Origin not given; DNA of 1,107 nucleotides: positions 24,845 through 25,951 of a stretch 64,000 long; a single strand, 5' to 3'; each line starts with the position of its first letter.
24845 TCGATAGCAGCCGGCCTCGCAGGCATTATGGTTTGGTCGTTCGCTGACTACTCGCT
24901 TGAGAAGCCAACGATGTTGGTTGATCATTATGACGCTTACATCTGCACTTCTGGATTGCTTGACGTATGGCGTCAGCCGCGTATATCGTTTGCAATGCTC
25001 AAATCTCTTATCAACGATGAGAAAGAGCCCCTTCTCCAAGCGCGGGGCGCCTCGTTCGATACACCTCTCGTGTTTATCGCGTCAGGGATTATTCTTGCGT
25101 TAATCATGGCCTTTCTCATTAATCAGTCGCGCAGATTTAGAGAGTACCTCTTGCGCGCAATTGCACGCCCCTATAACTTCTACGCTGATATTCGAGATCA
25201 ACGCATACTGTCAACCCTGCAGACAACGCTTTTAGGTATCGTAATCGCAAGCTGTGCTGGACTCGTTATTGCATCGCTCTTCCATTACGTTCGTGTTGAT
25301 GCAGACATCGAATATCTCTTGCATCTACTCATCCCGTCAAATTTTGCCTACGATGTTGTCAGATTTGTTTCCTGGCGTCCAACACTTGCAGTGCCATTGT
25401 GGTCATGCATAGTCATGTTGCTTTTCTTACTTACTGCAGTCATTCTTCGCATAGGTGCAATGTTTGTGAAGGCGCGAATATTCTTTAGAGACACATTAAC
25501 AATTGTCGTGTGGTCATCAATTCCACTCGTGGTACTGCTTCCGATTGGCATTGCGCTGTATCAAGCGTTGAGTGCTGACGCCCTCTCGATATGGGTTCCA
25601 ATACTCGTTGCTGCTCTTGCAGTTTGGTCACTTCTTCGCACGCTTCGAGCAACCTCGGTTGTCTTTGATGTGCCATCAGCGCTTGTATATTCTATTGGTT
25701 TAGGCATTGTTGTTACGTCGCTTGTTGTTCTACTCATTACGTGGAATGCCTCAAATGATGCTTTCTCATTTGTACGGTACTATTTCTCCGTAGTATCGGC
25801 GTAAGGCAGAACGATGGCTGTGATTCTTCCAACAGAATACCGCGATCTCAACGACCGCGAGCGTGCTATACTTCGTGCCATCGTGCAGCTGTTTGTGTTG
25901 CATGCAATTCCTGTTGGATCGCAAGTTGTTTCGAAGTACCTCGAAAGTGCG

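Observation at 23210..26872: Secreted GH2-like domain fused to a 6-TM Yip1-like membrane domain, 9 bp upstream of hrcA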

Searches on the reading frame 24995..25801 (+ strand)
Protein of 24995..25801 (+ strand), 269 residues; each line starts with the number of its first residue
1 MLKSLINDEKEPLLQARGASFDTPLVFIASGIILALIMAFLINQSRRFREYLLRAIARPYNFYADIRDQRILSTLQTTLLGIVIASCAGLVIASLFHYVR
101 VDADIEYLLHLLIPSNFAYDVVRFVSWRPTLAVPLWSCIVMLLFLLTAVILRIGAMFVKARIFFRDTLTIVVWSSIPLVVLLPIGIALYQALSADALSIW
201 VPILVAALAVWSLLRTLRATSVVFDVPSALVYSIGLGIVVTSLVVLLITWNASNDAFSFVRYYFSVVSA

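Call 32: search_protein_representatives(alignment_id=A2)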
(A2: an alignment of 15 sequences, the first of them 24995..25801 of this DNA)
Query: 15 sequences, 269 profile positions. Proteins with E-value up to 0.001 (for the whole library): 576; up to 1e-10: 524; up to 1e-30: 280. The best 150 are listed.
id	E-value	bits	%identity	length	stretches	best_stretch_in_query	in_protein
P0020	1.3e-111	388.9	-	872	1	1-269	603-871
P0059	3.6e-107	374.3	-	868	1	1-268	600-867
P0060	8.7e-106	369.8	-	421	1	1-268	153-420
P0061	7.3e-96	337.2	-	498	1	1-267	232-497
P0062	1.1e-95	336.7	-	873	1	1-267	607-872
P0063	1.2e-94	333.3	-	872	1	2-267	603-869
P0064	1.5e-92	326.4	-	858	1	1-267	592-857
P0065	3.5e-92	325.2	-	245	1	25-267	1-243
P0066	2.0e-91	322.7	-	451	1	1-267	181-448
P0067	5.9e-91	321.1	-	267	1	1-267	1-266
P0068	1.1e-88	313.7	-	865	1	2-267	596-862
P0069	1.6e-88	313.1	-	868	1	2-267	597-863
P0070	2.8e-88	312.4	-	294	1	2-267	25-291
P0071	2.4e-86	306.0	-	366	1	2-267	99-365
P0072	3.0e-86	305.7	-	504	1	1-267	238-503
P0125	1.4e-63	231.4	-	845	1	2-255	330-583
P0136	2.5e-59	217.5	-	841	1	11-262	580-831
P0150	5.8e-57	209.7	-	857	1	6-261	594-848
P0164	2.4e-55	204.4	-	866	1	15-265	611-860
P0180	2.1e-53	198.0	-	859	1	13-260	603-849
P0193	3.0e-52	194.2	-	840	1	12-261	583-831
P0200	6.7e-51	189.8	-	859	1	5-260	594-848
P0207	1.8e-49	185.1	-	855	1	8-260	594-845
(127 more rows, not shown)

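Call 33: search_protein_families(library=pfam, proteins=[P0125, P0207, P0180, P0150, P0136, P0164, P0193], max_evalue=0.01)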
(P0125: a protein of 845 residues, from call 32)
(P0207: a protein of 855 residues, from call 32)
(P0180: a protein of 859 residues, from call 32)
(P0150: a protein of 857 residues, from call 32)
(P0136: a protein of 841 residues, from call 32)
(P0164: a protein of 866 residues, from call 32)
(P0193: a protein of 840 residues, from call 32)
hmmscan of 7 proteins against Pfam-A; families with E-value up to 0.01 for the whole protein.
P0125 (845 aa): 8 families
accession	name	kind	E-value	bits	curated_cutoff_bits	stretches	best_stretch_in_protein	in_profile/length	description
PF02463.25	SMC_N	-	2.9e-36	125.4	40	1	602-739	1-138/220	RecF/RecN/SMC N terminal domain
PF02836.23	Glyco_hydro_2_C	-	1.3e-32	113.6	21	1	47-328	2-291/302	Glycosyl hydrolases family 2, TIM barrel domain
PF13476.12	AAA_23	-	4.9e-15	57.1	27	1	605-734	1-126/201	AAA domain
PF13175.12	AAA_15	-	3.7e-09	37.1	32.1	1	601-662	1-55/374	AAA ATPase domain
PF13304.12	AAA_21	-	2.2e-05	25.1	27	1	626-653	1-31/304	AAA domain, putative AbiEii toxin, Type IV TA system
PF13555.12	AAA_29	-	2.2e-05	24.6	27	1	603-648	1-46/61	P-loop containing region of AAA domain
PF00703.27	Glyco_hydro_2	-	0.0042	18.3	23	1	3-44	72-109/109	Glycosyl hydrolases family 2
PF11790.14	Glyco_hydro_cc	-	0.0054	16.8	21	1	207-280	131-197/237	Glycosyl hydrolase catalytic core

P0207 (855 aa): 3 families
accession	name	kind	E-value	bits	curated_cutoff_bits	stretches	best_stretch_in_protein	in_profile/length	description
PF00703.27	Glyco_hydro_2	-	1.2e-06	29.7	23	1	218-299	26-106/109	Glycosyl hydrolases family 2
PF02836.23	Glyco_hydro_2_C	-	1.4e-05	24.8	21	1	305-387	2-84/302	Glycosyl hydrolases family 2, TIM barrel domain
PF02837.24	Glyco_hydro_2_N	-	0.00049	20.5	28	1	49-156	33-139/169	Glycosyl hydrolases family 2, sugar binding domain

P0180 (859 aa): 3 families
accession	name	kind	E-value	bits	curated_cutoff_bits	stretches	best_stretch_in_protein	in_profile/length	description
PF02836.23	Glyco_hydro_2_C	-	3.1e-06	27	21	1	313-390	5-83/302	Glycosyl hydrolases family 2, TIM barrel domain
PF02837.24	Glyco_hydro_2_N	-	8.7e-05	23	28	1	68-185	51-166/169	Glycosyl hydrolases family 2, sugar binding domain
PF22666.2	Glyco_hydro_2_N2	-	0.0024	18.4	27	1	81-168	47-132/167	Glycosyl hydrolase 2 galactose-binding domain-like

P0150 (857 aa): 3 families
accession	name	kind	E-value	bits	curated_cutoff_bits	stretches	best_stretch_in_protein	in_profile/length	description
PF00703.27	Glyco_hydro_2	-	8.2e-11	43.1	23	1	190-305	1-108/109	Glycosyl hydrolases family 2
PF02836.23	Glyco_hydro_2_C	-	6.3e-09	35.8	21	1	309-536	2-244/302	Glycosyl hydrolases family 2, TIM barrel domain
PF04893.22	Yip1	-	0.0003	21.1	28.6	1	644-834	4-171/173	Yip1 domain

P0136 (841 aa): 2 families
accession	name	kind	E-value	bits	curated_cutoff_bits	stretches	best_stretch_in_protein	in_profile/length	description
PF00703.27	Glyco_hydro_2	-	7.1e-06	27.2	23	1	192-284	9-101/109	Glycosyl hydrolases family 2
PF02836.23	Glyco_hydro_2_C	-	0.0062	16.1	21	1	295-403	2-129/302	Glycosyl hydrolases family 2, TIM barrel domain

P0164 (866 aa): 3 families
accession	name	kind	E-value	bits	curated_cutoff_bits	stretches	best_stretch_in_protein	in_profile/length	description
PF02836.23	Glyco_hydro_2_C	-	2e-10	40.8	21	1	315-396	2-83/302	Glycosyl hydrolases family 2, TIM barrel domain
PF00703.27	Glyco_hydro_2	-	2.9e-07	31.6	23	1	194-309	3-106/109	Glycosyl hydrolases family 2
PF02837.24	Glyco_hydro_2_N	-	2.7e-05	24.6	28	1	58-186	39-165/169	Glycosyl hydrolases family 2, sugar binding domain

P0193 (840 aa): 3 families
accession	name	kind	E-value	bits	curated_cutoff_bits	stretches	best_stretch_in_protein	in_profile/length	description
PF00703.27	Glyco_hydro_2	-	1.2e-06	29.7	23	1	186-293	2-105/109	Glycosyl hydrolases family 2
PF04893.22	Yip1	-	6.3e-05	23.4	28.6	1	627-817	4-170/173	Yip1 domain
PF22666.2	Glyco_hydro_2_N2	-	0.0014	19.1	27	1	75-156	46-125/167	Glycosyl hydrolase 2 galactose-binding domain-like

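Call 34: list_cluster_members(proteins=[P0207, P0180, P0150, P0125, P0164, P0193, P0136, P0200])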
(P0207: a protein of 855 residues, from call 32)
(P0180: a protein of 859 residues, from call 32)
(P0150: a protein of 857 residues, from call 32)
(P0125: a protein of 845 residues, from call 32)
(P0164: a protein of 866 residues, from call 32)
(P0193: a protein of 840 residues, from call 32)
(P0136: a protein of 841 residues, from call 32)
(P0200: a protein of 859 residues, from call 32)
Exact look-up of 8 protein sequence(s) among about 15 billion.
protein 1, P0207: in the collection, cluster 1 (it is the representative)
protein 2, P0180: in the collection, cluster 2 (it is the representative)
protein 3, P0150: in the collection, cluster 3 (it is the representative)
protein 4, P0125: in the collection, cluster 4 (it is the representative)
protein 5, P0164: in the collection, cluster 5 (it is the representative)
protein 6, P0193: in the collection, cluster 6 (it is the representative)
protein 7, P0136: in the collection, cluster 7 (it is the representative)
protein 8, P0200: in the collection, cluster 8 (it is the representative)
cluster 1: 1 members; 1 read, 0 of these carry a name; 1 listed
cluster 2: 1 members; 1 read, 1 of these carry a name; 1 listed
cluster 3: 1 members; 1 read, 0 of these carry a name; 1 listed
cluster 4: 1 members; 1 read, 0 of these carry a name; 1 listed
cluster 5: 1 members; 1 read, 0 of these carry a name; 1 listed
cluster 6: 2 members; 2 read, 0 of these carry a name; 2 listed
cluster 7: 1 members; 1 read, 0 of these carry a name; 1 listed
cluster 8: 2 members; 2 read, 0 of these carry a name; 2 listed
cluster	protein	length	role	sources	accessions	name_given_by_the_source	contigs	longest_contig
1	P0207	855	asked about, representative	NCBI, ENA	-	-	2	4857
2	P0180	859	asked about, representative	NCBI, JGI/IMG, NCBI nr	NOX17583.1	MAG: hypothetical protein GXO87_04785 [Chlorobi bacterium] | hypothetical protein [Chlorobiota bacterium]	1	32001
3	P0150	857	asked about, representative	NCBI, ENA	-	-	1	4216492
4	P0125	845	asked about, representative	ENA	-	-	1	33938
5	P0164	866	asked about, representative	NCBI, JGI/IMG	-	-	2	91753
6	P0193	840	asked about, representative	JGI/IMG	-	-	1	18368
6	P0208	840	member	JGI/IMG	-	-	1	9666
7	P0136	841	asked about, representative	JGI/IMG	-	-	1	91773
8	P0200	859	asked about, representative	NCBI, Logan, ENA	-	-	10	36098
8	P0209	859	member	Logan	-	-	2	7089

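Call 36: find_encoding_contigs(protein=P0150, flank=8000, max_places=2)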
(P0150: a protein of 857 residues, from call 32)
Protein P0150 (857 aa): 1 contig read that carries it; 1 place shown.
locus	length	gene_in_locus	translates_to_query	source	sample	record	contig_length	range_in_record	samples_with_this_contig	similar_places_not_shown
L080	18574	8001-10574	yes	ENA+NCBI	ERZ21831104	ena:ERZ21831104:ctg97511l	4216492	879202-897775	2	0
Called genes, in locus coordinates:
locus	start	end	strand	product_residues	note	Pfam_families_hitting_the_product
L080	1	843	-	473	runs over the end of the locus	PF07670:Gate, PF07664:FeoB_C, PF07670:Gate (weak)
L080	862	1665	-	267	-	PF00009:GTP_EFTU (faint), PF02421:FeoB_N, PF01926:MMR_HSR1, PF17910:FeoB_Cyto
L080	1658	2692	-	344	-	PF14947:HTH_45 (weak), PF02742:Fe_dep_repr_C, PF04023:FeoA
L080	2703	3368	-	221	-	PF01325:Fe_dep_repress, PF02742:Fe_dep_repr_C, PF04023:FeoA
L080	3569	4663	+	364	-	PF01883:FeS_assembly_P, PF00142:Fer4_NifH (weak), PF01656:CbiA, PF02374:ArsA_ATPase (weak), PF09140:MipZ, PF10609:ParA, PF13614:AAA_31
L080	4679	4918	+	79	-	PF01106:NifU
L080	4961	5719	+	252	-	PF00121:TIM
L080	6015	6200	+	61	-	-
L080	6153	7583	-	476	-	PF04087:DUF389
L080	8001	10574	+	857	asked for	PF00703:Glyco_hydro_2, PF02836:Glyco_hydro_2_C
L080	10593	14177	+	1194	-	PF02463:SMC_N, PF13175:AAA_15, PF13304:AAA_21 (weak), PF13476:AAA_23, PF06470:SMC_hinge, PF02463:SMC_N, PF13304:AAA_21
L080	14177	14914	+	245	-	PF06888:Put_Phosphatase, PF12710:HAD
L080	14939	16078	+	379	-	PF02684:LpxB, PF02350:Epimerase_2 (faint)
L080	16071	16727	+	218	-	PF04028:DUF374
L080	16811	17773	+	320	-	PF02606:LpxK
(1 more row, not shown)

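Call 39: predict_structure(alignment_id=A2)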
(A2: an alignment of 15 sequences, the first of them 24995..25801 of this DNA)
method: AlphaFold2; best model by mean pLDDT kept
length: 269 residues; sequences in the alignment: 15
mean_pLDDT: 79.8   pTM: 0.78
mean pLDDT of the five models: 79.8, 79.3, 79.2, 76.8, 76.8
residues with pLDDT >= 90: 75; 70-90: 138; 50-70: 37; < 50: 19
segments of 3 or more residues with pLDDT < 50: 1-18
pLDDT, mean of each block of 10 residues (from residue 1): 41 45 71 88 85 86 83 84 93 80 68 78 82 92 94 81 87 92 77 58 88 93 90 91 89 75 65
secondary structure, 60 per line:
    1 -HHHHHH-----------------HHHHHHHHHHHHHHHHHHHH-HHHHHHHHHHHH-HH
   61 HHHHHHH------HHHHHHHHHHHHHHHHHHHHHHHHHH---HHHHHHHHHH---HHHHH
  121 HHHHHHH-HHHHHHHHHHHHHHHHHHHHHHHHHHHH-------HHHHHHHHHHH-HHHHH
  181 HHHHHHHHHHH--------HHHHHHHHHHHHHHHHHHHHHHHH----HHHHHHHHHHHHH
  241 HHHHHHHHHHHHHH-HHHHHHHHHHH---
elements in order: H2-7 H25-44 H46-57 H59-67 H74-99 H103-112 H116-127 H129-156 H164-174 H176-191 H200-223 H228-254 H256-266

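Call 43: find_homologous_proteins(query=A2, max_evalue=0.001)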
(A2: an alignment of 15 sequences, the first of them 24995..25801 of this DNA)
Query A2 (15 sequences) (269 aa, profile of the alignment): 78 proteins with E <= 0.001 among 8000 candidates.
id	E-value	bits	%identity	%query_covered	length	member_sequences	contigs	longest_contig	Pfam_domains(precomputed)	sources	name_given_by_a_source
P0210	5.4e-116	405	81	100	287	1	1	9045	-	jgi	jgi:hypothetical protein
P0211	3.3e-115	402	78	100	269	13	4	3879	PF04893.23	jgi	jgi:hypothetical protein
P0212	2.0e-111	390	65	100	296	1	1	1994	PF04893.23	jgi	jgi:hypothetical protein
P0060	2.7e-105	370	60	100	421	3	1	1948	PF04893.23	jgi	jgi:hypothetical protein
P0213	1.1e-104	368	55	100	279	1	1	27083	PF04893.23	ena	-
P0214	6.1e-103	362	58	99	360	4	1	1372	PF04893.23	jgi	jgi:hypothetical protein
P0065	1.1e-91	325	53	91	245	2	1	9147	PF04893.23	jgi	jgi:hypothetical protein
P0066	6.2e-91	323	43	99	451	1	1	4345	-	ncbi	-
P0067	1.8e-90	321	41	99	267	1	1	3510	-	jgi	-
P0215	8.4e-89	316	40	99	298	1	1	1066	-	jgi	jgi:hypothetical protein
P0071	7.4e-86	306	41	99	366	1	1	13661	PF04893.23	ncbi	ncbi:MAG: Yip1 family protein, partial [Candidatus Kapaibacterium sp.]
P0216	8.1e-86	306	40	97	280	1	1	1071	PF04893.23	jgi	jgi:beta-galactosidase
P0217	6.8e-84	300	33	88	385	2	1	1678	-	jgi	jgi:beta-galactosidase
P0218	3.3e-80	288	33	99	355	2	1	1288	-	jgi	jgi:hypothetical protein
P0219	1.2e-79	286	32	86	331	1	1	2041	-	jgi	jgi:beta-galactosidase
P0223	2.9e-76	275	41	97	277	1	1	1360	PF04893.23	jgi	jgi:hypothetical protein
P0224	2.6e-75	272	36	98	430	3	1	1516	PF04893.23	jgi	jgi:hypothetical protein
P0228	3.9e-74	268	30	96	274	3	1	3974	PF04893.23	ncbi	-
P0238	1.7e-65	239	31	84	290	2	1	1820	PF04893.23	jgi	jgi:beta-galactosidase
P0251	4.4e-59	218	31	89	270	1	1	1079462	-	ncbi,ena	-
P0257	5.1e-53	198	36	78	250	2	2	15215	PF04893.23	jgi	jgi:hypothetical protein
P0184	1.5e-52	197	34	84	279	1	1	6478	PF04893.23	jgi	jgi:hypothetical protein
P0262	3.8e-51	192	30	80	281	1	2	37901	PF04893.23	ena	-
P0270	1.5e-43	167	36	75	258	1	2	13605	PF04893.23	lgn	-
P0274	5.0e-41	159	35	80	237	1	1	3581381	-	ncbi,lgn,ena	-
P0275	9.3e-41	158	35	72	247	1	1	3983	PF04893.23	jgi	jgi:hypothetical protein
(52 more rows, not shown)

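Call 44: fold_search(model_id=the predicted structure, library=pdb)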
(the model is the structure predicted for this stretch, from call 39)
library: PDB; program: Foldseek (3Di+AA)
matches with E <= 10: 85; with E <= 0.001: 0
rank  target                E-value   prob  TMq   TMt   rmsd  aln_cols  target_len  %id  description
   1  9gs5_A                7.4e-01  0.10  0.15  0.15  21.6       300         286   19  Cryo-EM structure of human SLC35B1-E33A variant with ADP in outward facing conformation (released 2025-05-21)
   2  5olk_D                1.6e+00  0.07  0.13  0.10  19.3       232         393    9  Crystal structure of the ATP-cone-containing NrdB from Leeuwenhoekiella blandensis (released 2018-01-10)
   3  6ivm_D                2.0e+00  0.06  0.14  0.14  24.9       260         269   12  Crystal structure of a membrane protein P143A (released 2019-11-06)
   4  7ek3                  2.4e+00  0.07  0.18  0.15  27.2       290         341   14  Cryo-EM structure of VCCN1 Y332A mutant in lipid nanodisc (released 2022-04-06)
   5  7ek1                  2.6e+00  0.04  0.14  0.12  26.0       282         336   14  Cryo-EM structure of VCCN1 in detergent (released 2022-04-06)
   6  6m0r_C                2.7e+00  0.08  0.18  0.23  14.3       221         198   13  2.7A Yeast Vo state3 (released 2020-11-04)
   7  8ipq_B                3.4e+00  0.05  0.14  0.09  29.4       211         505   11  Cryo-EM structure of heme transporter CydDC from Mycobacterium smegmatis in the inward facing apo state (released 2023-06-14)
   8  9not_A                3.5e+00  0.04  0.17  0.09  18.9       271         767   14  Human sweet taste receptor (TAS1R2 + TAS1R3) from the sucralose dataset (released 2025-05-14)
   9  7ek2                  3.5e+00  0.03  0.13  0.11  28.2       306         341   13  Cryo-EM structure of VCCN1 in lipid nanodisc (released 2022-04-06)
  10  9bra_b                3.7e+00  0.10  0.24  0.30  12.6       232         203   12  Intact V-ATPase State 2 and synaptophysin complex in mouse brain isolated synaptic vesicles (released 2024-06-19)
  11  6iv0_A                3.7e+00  0.04  0.14  0.14  27.1       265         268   15  Crystal structure of a bacterial Bestrophin homolog from Klebsiella pneumoniae with a mutation I180A (released 2019-11-13)
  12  5olk_A                3.8e+00  0.04  0.14  0.11  18.7       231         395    9  Crystal structure of the ATP-cone-containing NrdB from Leeuwenhoekiella blandensis (released 2018-01-10)
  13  6jlf_E                3.8e+00  0.04  0.13  0.13  27.2       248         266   12  Crystal structure of a bacterial Bestrophin homolog from Klebsiella pneumoniae D179A mutation - HR (released 2019-11-13)
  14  8czj_A                3.8e+00  0.03  0.15  0.14  20.7       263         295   18  A bacteria Zrt/Irt-like protein in the apo state (released 2023-02-22)
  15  8czj_B                4.0e+00  0.04  0.15  0.14  20.7       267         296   18  A bacteria Zrt/Irt-like protein in the apo state (released 2023-02-22)
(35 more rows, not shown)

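Call 45: find_encoding_contigs(protein=P0274, flank=7000, max_places=2)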
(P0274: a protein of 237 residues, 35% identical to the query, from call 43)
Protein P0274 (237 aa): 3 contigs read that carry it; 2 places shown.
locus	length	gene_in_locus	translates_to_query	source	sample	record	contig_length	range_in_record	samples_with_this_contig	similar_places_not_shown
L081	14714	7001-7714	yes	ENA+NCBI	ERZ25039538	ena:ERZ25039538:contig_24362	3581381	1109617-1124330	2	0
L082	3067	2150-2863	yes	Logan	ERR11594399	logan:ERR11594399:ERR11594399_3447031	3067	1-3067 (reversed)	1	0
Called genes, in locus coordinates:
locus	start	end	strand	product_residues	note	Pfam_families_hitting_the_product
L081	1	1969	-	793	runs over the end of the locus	-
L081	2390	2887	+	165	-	-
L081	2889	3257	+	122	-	-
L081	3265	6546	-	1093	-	PF13491:FtsK_4TM, PF17854:FtsK_alpha, PF01580:FtsK_SpoIIIE, PF09397:FtsK_gamma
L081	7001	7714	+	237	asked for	-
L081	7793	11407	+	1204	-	PF02463:SMC_N, PF13175:AAA_15 (weak), PF13304:AAA_21 (weak), PF13476:AAA_23, PF13555:AAA_29 (weak), PF06470:SMC_hinge, PF13304:AAA_21 (weak)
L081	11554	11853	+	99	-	-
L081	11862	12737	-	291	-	PF04972:BON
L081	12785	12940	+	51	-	-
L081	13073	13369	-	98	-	PF01103:Omp85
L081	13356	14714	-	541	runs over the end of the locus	PF01103:Omp85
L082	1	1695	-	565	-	?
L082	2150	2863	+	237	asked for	-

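Call 46: find_encoding_contigs(protein=P0251, flank=7000, max_places=2)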
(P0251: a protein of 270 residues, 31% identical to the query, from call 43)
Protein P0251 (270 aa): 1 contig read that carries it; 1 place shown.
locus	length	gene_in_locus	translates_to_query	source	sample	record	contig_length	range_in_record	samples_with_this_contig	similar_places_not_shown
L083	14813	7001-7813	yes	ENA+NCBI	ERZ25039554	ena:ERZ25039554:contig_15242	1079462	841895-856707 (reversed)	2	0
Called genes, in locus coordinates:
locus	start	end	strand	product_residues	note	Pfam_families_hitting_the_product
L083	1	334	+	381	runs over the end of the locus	PF00171:Aldedh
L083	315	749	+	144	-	PF00171:Aldedh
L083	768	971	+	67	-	PF08442:ATP-grasp_2, PF13549:ATP-grasp_5 (weak)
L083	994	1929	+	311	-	PF08442:ATP-grasp_2, PF24948:Citrate_synth_N, PF00549:Ligase_CoA, PF19045:Ligase_CoA_2 (weak)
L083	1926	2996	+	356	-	PF02934:GatB_N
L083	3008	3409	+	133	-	PF02637:GatB_Yqey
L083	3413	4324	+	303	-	PF00582:Usp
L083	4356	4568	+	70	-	PF00121:TIM (weak)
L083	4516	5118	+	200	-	PF00121:TIM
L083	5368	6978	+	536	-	PF02837:Glyco_hydro_2_N (weak), PF22666:Glyco_hydro_2_N2, PF00703:Glyco_hydro_2 (weak), PF02836:Glyco_hydro_2_C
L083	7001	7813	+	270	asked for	-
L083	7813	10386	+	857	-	PF02463:SMC_N, PF13175:AAA_15, PF13304:AAA_21 (faint), PF13476:AAA_23, PF06470:SMC_hinge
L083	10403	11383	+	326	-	PF02463:SMC_N, PF13304:AAA_21 (weak)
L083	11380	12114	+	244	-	PF06888:Put_Phosphatase, PF12710:HAD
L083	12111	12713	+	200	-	PF04191:PEMT, PF04140:ICMT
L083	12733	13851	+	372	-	PF02684:LpxB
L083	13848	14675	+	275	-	-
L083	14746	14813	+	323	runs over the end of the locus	PF02606:LpxK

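Call 48: search_protein_families(library=pfam, alignment_id=A2, max_evalue=0.1)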
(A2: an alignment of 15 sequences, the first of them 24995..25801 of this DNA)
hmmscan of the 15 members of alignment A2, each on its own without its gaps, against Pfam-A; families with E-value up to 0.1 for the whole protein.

A. member 1, window:24995-25801:+ (269 aa): 1 family
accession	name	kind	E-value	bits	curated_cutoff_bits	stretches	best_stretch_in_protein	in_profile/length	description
PF04893.22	Yip1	-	0.0003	21.1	28.6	1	56-245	4-171/173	Yip1 domain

B. families by the number of members that match (of 15 scanned): 3 families
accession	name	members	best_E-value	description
PF04893.22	Yip1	15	1.3e-08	Yip1 domain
PF11174.13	DUF2970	1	0.0014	Protein of unknown function (DUF2970)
PF01925.25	TauE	1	0.0088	Sulfite exporter TauE/SafE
